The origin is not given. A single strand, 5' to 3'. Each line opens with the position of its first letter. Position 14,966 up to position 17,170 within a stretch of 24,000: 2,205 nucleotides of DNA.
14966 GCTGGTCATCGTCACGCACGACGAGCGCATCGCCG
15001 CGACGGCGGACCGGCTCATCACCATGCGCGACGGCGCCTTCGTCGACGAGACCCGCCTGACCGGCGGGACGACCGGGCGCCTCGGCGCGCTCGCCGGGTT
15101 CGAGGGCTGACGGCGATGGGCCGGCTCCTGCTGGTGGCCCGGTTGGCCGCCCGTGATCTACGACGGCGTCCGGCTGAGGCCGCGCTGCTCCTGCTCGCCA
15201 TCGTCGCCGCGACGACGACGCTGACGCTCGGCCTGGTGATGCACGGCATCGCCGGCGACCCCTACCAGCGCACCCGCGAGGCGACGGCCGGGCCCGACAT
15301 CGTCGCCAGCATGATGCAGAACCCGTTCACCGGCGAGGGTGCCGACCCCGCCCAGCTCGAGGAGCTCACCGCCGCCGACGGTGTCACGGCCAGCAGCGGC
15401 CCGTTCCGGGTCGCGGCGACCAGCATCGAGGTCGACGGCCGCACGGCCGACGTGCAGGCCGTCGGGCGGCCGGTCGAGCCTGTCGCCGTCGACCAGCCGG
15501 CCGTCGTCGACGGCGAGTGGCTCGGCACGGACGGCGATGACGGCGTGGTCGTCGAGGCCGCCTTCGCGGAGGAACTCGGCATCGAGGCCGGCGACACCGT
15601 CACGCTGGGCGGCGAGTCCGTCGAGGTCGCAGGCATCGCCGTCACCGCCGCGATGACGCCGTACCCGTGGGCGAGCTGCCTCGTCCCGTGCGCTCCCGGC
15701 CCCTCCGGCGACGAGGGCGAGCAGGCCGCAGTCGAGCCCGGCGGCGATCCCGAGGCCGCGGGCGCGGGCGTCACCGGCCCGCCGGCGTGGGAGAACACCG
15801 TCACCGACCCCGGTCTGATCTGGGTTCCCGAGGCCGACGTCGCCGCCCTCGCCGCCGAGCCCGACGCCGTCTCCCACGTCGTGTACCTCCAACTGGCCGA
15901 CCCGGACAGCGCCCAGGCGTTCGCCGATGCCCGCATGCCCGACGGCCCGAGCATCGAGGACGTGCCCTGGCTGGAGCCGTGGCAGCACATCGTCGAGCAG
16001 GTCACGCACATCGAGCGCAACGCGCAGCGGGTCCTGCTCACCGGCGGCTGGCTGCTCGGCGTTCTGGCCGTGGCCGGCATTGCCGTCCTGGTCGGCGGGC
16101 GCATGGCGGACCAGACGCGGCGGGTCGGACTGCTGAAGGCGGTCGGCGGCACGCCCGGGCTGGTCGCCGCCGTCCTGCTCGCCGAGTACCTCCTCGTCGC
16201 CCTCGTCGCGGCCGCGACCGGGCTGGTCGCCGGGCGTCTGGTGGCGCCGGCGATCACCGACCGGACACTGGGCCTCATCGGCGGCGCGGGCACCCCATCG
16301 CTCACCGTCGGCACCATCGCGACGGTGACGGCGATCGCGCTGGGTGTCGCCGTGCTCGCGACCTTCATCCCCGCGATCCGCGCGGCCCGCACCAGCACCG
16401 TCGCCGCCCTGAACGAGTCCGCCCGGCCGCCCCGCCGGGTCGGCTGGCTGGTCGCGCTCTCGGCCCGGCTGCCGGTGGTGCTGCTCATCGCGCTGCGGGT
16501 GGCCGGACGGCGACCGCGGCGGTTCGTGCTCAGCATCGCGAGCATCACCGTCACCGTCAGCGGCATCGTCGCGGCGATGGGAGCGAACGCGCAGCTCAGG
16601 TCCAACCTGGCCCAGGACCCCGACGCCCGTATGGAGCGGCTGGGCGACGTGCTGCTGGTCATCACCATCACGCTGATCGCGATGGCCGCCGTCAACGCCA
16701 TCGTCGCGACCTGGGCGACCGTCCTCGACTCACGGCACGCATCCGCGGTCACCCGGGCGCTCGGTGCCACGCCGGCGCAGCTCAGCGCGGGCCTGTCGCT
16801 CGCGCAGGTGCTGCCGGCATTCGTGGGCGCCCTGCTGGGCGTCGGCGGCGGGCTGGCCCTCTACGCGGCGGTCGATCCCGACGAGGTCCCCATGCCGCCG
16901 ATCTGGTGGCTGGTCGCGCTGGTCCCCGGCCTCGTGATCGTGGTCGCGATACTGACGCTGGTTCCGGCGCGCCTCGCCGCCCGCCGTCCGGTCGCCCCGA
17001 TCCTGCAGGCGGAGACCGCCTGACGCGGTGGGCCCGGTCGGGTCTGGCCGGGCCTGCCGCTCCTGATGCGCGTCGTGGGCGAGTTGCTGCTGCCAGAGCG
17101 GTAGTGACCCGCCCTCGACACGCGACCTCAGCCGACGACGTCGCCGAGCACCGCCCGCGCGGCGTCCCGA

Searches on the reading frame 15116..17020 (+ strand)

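Call 75: search_protein_families(library=pfam, proteins=[window:15116-17020:+], max_evalue=0.00001)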
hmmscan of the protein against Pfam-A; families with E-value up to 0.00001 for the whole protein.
window:15116-17020:+ (635 aa): 1 family
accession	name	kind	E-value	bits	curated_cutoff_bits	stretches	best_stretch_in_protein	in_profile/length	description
PF02687.27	FtsX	-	4.6e-17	62.6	25.5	2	312-427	5-119/120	FtsX-like permease C-terminal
